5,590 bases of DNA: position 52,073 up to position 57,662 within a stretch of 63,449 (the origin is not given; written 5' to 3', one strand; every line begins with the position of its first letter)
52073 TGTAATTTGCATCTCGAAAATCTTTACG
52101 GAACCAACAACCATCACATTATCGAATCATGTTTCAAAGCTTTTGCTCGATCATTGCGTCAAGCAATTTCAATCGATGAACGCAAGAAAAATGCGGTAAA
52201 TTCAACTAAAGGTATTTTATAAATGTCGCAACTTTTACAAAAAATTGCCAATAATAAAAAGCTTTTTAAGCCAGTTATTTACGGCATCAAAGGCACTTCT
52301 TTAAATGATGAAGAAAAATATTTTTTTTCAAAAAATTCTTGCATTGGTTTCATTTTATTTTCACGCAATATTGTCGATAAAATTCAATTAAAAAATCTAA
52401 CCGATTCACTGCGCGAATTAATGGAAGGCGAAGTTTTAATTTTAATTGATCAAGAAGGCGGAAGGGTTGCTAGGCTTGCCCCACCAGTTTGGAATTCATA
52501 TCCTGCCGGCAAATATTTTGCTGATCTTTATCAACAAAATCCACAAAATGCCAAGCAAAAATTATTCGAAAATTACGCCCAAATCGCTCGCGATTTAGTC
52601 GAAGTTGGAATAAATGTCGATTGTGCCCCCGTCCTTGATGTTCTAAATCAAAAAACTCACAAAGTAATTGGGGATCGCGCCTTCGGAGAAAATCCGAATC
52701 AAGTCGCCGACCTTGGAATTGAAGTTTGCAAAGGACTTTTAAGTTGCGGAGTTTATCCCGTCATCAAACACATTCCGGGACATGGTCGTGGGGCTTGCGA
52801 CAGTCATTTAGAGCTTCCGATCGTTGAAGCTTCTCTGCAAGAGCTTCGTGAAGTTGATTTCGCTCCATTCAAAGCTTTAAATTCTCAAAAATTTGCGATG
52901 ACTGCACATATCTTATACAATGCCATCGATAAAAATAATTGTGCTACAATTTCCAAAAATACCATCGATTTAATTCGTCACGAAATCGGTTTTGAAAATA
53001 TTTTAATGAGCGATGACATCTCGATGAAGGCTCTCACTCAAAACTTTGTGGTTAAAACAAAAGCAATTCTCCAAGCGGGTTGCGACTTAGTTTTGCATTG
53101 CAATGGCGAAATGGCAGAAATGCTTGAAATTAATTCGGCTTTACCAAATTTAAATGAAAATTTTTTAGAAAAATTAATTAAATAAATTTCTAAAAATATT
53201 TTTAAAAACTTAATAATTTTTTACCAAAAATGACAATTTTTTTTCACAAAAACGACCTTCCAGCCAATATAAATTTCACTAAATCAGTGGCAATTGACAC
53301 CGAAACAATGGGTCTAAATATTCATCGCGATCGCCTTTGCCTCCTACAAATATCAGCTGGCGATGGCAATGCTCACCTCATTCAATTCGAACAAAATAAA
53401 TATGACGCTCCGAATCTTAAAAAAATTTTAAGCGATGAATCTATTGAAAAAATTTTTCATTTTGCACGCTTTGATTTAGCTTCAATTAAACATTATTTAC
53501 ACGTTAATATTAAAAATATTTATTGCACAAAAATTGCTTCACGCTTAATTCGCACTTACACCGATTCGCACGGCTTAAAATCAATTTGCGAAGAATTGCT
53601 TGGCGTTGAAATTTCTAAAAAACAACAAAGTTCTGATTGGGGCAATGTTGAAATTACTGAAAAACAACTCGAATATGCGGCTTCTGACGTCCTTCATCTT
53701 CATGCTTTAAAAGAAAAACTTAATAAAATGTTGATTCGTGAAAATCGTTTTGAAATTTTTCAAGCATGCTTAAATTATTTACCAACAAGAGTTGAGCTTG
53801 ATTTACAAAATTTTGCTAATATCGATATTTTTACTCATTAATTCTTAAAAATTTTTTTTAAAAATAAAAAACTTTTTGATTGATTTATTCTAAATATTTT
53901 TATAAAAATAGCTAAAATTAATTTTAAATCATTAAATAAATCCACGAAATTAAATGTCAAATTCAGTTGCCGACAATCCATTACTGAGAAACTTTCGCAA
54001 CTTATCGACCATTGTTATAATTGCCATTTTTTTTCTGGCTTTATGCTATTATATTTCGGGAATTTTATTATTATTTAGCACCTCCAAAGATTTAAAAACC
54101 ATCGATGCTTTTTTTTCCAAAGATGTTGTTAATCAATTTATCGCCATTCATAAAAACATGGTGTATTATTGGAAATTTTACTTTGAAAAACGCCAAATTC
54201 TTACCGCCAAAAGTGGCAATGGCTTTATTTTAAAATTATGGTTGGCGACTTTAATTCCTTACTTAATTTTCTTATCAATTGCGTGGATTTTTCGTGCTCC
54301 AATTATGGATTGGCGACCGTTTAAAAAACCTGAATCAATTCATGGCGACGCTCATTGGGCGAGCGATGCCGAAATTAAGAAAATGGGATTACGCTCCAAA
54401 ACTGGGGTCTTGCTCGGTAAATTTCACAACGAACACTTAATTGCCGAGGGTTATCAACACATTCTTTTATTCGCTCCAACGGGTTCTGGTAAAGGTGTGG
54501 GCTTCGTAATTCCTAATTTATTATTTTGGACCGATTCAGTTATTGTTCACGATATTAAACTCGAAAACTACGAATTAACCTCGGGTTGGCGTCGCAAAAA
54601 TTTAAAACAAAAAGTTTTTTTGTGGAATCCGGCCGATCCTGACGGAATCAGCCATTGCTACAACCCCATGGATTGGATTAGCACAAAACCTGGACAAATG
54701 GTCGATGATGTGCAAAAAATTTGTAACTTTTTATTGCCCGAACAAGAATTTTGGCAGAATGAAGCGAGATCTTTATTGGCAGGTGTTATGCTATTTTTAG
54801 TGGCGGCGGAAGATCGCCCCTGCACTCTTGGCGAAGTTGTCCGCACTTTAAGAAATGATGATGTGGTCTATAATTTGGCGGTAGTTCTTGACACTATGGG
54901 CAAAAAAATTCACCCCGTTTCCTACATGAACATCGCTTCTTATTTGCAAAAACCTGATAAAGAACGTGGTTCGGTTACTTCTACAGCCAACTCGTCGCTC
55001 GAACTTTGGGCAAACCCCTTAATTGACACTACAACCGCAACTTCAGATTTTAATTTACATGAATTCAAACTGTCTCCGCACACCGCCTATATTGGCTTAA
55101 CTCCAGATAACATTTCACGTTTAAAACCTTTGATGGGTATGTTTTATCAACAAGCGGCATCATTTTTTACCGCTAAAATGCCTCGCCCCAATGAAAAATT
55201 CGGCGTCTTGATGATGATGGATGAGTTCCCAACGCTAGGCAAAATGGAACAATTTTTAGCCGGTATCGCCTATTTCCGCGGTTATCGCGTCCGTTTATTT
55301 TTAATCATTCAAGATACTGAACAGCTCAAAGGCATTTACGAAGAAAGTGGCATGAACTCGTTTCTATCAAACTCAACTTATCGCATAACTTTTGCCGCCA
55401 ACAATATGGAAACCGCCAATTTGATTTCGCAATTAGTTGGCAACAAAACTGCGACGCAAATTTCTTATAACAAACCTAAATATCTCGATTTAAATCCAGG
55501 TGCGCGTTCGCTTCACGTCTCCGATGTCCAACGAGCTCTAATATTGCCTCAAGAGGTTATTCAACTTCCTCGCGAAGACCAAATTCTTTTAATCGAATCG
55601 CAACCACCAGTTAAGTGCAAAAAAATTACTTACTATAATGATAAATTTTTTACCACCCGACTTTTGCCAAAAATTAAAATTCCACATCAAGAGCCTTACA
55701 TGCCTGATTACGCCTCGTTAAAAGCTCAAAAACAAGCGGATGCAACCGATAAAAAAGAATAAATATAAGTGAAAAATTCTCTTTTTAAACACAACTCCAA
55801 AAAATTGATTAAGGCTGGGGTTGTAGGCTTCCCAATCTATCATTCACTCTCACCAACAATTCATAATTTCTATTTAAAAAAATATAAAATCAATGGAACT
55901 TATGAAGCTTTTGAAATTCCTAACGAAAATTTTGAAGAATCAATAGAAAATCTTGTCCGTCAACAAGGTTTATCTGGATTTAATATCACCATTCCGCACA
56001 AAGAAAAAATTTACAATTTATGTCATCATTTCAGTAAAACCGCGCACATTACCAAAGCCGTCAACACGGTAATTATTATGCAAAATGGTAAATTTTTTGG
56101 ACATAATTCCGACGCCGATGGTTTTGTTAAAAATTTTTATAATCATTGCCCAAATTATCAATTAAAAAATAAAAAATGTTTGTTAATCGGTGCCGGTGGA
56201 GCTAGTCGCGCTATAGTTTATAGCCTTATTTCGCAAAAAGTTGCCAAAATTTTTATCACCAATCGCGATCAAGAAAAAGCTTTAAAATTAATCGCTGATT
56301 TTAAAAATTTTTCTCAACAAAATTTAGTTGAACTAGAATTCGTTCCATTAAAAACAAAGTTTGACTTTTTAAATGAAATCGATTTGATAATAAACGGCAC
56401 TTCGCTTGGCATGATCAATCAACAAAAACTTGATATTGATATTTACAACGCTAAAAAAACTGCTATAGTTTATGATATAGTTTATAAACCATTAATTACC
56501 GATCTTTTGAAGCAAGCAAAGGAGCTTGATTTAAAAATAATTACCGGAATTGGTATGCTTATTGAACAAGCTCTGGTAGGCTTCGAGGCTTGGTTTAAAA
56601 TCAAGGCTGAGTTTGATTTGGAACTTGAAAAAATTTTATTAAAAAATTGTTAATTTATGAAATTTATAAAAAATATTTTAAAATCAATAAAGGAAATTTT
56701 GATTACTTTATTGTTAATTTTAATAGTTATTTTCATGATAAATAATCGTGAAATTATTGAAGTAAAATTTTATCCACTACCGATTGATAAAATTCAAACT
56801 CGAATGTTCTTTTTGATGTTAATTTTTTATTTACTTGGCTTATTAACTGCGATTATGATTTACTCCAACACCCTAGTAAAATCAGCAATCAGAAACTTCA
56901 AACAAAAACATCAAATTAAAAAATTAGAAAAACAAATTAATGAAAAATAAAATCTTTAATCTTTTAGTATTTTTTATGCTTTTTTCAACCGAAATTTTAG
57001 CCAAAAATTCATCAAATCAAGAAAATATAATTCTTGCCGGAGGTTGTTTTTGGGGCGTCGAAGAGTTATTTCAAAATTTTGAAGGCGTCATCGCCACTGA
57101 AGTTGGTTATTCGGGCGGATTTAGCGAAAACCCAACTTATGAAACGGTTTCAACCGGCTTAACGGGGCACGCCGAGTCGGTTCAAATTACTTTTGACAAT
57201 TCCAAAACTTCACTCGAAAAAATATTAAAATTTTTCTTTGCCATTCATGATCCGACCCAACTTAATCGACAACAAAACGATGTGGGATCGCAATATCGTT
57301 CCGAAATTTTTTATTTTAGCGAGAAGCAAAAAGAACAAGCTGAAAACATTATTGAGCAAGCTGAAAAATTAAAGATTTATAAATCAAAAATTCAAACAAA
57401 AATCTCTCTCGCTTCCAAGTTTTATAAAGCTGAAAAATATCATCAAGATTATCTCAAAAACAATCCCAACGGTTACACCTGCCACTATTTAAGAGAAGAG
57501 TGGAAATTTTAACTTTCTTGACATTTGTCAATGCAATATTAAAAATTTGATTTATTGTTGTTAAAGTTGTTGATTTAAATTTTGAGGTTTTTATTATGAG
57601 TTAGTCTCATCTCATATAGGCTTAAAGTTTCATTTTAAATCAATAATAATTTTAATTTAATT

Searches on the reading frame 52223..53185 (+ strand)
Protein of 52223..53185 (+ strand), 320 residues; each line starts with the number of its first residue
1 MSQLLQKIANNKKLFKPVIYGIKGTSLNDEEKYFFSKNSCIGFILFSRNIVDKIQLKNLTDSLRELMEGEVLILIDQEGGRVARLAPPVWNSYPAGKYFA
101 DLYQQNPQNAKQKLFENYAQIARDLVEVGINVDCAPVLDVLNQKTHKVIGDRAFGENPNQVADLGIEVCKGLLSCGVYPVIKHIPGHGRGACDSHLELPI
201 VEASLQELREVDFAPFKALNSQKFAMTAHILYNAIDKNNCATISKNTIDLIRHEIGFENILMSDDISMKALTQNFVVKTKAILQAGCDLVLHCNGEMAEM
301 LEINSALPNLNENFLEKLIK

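Call 16: search_protein_families(library=pfam, proteins=[window:52223-53185:+], max_evalue=0.00001)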
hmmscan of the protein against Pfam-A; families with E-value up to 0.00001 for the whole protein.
window:52223-53185:+ (320 aa): 1 family
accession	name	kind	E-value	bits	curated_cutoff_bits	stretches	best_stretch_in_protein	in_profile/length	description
PF00933.27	Glyco_hydro_3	-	1.2e-51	176.5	27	1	26-311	15-300/316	Glycosyl hydrolase family 3 N terminal domain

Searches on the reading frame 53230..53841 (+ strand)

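Call 16: search_protein_families(library=pfam, proteins=[window:53230-53841:+], max_evalue=0.00001)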
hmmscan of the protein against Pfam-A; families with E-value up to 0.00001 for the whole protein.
window:53230-53841:+ (203 aa): 2 families
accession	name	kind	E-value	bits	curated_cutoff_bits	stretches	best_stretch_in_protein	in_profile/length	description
PF01612.26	DNA_pol_A_exo1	-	7.6e-43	146.7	23.6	1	17-168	20-172/173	3'-5' exonuclease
PF13482.12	RNase_H_2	-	3.1e-07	30.9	22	1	22-164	3-164/165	RNase_H superfamily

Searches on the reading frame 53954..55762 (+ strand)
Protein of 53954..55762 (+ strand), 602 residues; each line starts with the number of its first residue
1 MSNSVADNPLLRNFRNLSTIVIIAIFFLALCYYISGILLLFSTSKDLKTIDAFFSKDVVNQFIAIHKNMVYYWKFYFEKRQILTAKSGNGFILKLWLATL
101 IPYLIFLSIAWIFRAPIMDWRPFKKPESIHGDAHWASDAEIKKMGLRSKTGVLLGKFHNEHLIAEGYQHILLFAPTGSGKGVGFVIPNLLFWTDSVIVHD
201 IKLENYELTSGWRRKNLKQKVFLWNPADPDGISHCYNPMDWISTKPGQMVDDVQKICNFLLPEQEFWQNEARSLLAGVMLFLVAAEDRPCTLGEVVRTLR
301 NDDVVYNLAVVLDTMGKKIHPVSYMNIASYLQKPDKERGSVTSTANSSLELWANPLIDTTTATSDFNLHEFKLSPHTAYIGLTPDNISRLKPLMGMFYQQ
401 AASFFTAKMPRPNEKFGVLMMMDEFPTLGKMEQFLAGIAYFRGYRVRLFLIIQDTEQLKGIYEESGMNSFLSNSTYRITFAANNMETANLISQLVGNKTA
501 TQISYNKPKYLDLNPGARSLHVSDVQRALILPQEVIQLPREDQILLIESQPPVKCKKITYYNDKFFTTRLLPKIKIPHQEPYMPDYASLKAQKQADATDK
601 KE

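Call 15: search_protein_families(library=pfam, proteins=[window:53954-55762:+], max_evalue=0.00001)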
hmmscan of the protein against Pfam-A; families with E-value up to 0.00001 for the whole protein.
window:53954-55762:+ (602 aa): 3 families
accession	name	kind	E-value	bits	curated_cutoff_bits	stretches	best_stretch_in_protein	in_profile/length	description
PF02534.20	T4SS-DNA_transf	-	6e-138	461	20.1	1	135-573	2-458/468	Type IV secretory system Conjugative DNA transfer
PF12696.13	TraG-D_C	-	1.8e-23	83.2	22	1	418-540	2-126/126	TraM recognition site of TraD and TraG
PF10412.15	TrwB_AAD_bind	-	4.5e-18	65.7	20.5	1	240-553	77-381/387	Type IV secretion-system coupling protein DNA-binding domain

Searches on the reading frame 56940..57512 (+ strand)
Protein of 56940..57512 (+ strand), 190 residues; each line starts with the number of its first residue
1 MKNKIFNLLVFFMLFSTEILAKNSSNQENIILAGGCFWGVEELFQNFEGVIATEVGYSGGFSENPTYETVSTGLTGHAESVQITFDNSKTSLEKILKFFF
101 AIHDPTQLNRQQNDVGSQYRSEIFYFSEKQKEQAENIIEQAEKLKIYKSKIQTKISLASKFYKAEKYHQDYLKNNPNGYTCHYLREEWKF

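Call 16: search_protein_families(library=pfam, proteins=[window:56940-57512:+], max_evalue=0.00001)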
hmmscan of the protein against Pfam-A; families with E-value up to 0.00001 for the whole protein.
window:56940-57512:+ (190 aa): 1 family
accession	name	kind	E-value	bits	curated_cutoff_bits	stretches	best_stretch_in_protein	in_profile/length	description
PF01625.27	PMSR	-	1.5e-64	217.3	23.7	1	30-181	2-153/153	Peptide methionine sulfoxide reductase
